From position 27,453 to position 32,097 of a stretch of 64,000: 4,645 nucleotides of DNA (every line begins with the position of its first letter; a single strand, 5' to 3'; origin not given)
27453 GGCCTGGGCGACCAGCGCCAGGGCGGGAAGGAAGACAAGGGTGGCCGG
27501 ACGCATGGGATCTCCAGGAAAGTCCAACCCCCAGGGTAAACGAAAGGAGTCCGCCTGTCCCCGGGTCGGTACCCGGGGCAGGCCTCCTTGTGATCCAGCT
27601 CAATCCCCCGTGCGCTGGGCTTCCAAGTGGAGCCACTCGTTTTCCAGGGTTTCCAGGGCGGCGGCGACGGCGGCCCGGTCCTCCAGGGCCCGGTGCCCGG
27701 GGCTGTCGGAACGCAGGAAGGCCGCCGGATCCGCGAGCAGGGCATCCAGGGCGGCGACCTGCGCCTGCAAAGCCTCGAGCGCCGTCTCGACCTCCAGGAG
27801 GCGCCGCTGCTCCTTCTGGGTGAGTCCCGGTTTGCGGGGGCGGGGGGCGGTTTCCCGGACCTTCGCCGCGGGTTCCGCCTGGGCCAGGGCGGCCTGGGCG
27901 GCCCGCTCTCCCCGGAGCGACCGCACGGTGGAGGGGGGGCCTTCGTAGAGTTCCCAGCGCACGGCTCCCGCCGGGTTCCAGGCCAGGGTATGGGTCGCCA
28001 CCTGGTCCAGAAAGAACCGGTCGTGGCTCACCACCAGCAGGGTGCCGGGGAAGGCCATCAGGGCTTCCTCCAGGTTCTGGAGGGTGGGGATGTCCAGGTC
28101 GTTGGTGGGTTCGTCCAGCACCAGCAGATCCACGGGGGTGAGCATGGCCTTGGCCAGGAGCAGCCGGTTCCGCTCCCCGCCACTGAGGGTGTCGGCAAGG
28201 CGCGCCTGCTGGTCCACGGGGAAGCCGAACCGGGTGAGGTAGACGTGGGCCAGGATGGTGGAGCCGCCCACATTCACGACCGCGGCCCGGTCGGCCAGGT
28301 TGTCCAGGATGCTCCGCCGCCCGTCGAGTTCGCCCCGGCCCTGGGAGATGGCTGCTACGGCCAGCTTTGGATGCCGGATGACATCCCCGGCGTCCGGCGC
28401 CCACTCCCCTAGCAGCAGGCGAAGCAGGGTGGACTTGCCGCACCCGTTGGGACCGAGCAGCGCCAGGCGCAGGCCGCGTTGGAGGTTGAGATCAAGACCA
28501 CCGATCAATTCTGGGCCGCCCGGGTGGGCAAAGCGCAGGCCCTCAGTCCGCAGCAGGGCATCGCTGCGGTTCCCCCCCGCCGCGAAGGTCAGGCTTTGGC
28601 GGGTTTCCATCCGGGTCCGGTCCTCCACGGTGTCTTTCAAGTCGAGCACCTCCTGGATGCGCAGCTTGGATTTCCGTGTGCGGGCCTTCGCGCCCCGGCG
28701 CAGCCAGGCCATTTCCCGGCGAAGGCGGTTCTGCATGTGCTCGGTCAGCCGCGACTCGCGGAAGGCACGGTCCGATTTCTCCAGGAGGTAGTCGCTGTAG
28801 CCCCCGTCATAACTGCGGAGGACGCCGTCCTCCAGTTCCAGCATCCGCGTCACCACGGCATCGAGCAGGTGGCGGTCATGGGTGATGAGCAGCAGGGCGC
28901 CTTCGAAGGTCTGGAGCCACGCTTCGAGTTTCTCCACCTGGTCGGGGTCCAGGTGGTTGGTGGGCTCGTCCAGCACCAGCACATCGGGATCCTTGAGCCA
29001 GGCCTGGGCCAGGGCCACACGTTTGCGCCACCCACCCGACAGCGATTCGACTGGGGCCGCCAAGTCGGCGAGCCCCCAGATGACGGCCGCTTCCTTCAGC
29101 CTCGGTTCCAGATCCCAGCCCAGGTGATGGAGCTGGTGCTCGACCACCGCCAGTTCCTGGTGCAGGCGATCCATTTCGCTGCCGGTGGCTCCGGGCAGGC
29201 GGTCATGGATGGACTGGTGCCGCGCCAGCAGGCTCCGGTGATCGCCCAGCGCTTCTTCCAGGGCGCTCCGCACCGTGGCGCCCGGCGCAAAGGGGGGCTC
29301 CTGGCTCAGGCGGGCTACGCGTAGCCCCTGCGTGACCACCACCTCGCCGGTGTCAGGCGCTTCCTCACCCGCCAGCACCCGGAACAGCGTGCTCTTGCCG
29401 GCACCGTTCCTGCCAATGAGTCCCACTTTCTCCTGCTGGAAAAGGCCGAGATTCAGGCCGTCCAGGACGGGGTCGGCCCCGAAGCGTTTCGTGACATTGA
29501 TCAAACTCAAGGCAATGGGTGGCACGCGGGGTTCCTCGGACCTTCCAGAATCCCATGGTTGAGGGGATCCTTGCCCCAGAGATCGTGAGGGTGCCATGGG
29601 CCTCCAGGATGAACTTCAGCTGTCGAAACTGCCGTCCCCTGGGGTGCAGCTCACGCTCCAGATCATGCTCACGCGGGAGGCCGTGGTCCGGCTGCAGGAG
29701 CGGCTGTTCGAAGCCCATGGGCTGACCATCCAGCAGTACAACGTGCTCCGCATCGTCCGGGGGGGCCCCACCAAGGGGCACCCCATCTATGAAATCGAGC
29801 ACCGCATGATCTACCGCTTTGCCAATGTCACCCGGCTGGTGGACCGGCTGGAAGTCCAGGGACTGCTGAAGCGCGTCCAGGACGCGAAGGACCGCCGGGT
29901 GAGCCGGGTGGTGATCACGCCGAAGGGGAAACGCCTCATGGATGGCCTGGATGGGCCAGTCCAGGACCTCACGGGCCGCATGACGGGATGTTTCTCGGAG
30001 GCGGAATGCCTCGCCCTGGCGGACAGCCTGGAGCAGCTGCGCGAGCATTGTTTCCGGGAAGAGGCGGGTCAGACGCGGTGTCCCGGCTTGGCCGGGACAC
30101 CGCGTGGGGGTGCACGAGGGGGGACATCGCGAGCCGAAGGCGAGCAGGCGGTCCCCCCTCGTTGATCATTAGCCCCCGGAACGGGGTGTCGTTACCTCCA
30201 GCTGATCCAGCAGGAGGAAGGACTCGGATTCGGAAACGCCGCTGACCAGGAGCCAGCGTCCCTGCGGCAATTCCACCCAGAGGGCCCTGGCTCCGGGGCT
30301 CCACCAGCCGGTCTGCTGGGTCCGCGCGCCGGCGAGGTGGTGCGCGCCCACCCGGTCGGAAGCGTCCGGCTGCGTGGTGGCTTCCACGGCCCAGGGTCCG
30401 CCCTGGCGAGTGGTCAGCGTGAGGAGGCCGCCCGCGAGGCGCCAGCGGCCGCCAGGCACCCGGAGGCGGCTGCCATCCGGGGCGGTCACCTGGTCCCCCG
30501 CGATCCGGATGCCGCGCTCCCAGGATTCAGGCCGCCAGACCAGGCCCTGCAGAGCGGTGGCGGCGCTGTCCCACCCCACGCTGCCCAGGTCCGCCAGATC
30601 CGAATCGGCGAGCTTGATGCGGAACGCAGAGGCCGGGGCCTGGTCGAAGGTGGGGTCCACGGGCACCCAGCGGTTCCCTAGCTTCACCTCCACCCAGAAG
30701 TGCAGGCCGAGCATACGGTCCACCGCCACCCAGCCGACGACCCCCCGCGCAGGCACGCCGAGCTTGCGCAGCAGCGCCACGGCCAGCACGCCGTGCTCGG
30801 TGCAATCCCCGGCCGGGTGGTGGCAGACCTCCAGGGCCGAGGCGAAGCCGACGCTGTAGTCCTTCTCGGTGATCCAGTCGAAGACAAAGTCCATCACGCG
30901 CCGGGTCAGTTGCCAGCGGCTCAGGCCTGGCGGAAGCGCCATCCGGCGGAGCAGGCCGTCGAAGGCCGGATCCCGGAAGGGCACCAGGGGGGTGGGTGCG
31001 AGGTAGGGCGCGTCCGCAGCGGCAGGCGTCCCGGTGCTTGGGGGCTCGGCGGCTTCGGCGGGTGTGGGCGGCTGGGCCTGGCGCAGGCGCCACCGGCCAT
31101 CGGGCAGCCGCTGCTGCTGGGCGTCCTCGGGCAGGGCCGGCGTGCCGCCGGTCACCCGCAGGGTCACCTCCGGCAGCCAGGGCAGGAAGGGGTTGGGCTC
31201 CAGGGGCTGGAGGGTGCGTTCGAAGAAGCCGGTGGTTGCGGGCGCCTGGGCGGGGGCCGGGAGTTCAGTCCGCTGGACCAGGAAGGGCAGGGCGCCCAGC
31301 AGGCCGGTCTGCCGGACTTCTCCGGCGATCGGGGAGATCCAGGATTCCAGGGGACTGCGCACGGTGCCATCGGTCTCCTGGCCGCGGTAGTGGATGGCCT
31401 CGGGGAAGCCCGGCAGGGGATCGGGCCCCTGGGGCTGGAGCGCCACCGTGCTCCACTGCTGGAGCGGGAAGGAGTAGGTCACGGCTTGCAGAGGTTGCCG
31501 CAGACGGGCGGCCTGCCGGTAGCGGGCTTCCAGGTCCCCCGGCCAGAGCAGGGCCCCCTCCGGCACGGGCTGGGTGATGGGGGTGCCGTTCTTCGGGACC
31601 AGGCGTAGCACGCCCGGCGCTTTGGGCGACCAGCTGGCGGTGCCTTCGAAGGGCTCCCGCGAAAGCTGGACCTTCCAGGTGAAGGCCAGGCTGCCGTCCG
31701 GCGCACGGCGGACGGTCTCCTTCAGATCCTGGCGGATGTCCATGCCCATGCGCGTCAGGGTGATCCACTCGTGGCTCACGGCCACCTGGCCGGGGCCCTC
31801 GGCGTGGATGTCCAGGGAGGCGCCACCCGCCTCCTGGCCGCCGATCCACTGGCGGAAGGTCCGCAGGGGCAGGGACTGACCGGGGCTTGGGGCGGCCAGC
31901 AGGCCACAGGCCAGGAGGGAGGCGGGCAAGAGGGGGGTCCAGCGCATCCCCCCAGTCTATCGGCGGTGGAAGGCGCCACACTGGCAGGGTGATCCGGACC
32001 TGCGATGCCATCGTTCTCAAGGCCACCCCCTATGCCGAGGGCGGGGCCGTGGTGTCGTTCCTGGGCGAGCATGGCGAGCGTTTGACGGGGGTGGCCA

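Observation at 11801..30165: Dispersed and tandem 99-bp double-hairpin repeat family with compensatory base changes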

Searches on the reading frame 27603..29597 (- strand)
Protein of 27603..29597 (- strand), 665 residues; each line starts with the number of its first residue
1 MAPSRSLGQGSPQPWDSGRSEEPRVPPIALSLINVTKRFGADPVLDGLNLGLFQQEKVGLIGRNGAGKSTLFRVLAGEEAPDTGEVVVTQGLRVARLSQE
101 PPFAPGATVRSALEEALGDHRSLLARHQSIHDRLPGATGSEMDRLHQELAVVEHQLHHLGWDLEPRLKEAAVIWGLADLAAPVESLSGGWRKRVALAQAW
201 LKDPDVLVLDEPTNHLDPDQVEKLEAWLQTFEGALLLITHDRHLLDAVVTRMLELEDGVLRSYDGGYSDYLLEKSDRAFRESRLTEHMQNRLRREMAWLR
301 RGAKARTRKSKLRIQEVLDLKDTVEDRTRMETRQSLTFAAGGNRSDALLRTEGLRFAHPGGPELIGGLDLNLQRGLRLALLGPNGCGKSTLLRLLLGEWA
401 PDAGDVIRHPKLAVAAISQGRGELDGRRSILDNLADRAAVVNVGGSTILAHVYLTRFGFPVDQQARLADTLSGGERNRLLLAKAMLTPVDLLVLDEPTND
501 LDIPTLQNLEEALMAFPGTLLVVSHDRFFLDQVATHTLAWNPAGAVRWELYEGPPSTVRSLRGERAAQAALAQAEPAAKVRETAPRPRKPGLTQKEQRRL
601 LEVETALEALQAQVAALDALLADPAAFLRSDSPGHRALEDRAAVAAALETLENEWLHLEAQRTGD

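Call 82: search_protein_families(library=pfam, proteins=[window:27603-29597:-])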
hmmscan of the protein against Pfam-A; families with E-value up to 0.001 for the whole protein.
window:27603-29597:- (665 aa): 13 families
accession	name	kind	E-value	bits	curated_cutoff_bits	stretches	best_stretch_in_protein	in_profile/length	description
PF00005.33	ABC_tran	-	6.1e-49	166.6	25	2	45-214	1-137/137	ABC transporter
PF13304.12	AAA_21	-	2.4e-18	67.7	27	0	201-246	253-304/304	AAA domain, putative AbiEii toxin, Type IV TA system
PF16326.10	ABC_tran_CTD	-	1.5e-09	38.3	32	1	592-659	2-68/69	ABC transporter C-terminal domain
PF12848.13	ABC_tran_Xtn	-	1.1e-08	35.5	25.9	1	253-320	1-70/85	ABC transporter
PF02463.25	SMC_N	-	1.1e-08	35.2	40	0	470-531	136-203/220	RecF/RecN/SMC N terminal domain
PF01926.29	MMR_HSR1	-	9.4e-07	29.4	21.9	0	57-89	1-33/113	50S ribosome-binding GTPase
PF03193.22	RsgA_GTPase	-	2.3e-06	28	30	0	54-87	105-138/174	RsgA GTPase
PF13555.12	AAA_29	-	3e-06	27.3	27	0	374-392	22-39/61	P-loop containing region of AAA domain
PF13476.12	AAA_23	-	2e-05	25.8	27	0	380-394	24-38/201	AAA domain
PF05729.18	NACHT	-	5.5e-05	23.5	26.7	0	378-401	3-26/167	NACHT domain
PF13401.12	AAA_22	-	0.00019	22.2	27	0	378-435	8-59/130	AAA domain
PF13521.12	AAA_28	-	0.00021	22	27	0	378-396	2-20/164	AAA domain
PF13604.12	AAA_30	-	0.00071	19.8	27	0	379-496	22-96/191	AAA domain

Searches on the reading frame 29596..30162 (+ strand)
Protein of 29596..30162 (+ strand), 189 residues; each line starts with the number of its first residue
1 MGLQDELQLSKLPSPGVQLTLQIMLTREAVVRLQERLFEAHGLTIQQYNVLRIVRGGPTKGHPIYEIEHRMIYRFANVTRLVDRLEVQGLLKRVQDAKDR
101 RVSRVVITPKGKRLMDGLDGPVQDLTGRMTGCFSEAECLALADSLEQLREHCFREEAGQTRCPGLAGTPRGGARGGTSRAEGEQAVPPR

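Call 82: search_protein_families(library=pfam, proteins=[window:29596-30162:+])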
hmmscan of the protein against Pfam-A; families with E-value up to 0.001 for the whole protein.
window:29596-30162:+ (189 aa): 4 families
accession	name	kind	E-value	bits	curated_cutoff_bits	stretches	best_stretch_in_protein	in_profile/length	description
PF12802.13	MarR_2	-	1.6e-08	35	27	1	41-101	1-60/61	MarR family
PF01047.28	MarR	-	1.9e-08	34.5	24.6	1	43-102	1-58/59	MarR family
PF13463.12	HTH_27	-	1.5e-05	25.6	22.2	1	44-111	2-68/68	Winged helix DNA-binding domain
PF22381.2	Staph_reg_Sar_Rot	-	4.9e-05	23.8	27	1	35-117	4-84/85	Transcriptional regulator SarA/Rot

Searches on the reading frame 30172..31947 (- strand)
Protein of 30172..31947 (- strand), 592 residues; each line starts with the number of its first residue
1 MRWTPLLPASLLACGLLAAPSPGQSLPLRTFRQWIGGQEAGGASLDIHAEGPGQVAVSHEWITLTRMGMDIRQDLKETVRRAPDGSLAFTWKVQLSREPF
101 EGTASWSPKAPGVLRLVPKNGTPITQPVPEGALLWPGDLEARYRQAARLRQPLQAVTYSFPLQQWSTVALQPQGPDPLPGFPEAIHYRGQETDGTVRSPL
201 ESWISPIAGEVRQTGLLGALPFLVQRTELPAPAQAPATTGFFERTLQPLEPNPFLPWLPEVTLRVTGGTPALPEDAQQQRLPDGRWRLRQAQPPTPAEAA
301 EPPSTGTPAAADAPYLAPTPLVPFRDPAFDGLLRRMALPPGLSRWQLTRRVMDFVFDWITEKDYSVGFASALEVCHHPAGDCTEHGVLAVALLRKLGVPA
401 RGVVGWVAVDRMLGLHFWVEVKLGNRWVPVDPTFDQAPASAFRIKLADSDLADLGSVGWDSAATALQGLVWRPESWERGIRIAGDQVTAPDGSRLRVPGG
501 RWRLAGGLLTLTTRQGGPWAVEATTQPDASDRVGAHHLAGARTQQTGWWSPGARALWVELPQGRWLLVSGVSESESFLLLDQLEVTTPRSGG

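Call 82: search_protein_families(library=pfam, proteins=[window:30172-31947:-])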
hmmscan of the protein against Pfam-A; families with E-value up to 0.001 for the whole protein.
window:30172-31947:- (592 aa): 1 family
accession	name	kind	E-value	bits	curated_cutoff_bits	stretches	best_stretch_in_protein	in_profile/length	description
PF01841.26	Transglut_core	-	5.7e-15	56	23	1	349-432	19-108/108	Transglutaminase-like superfamily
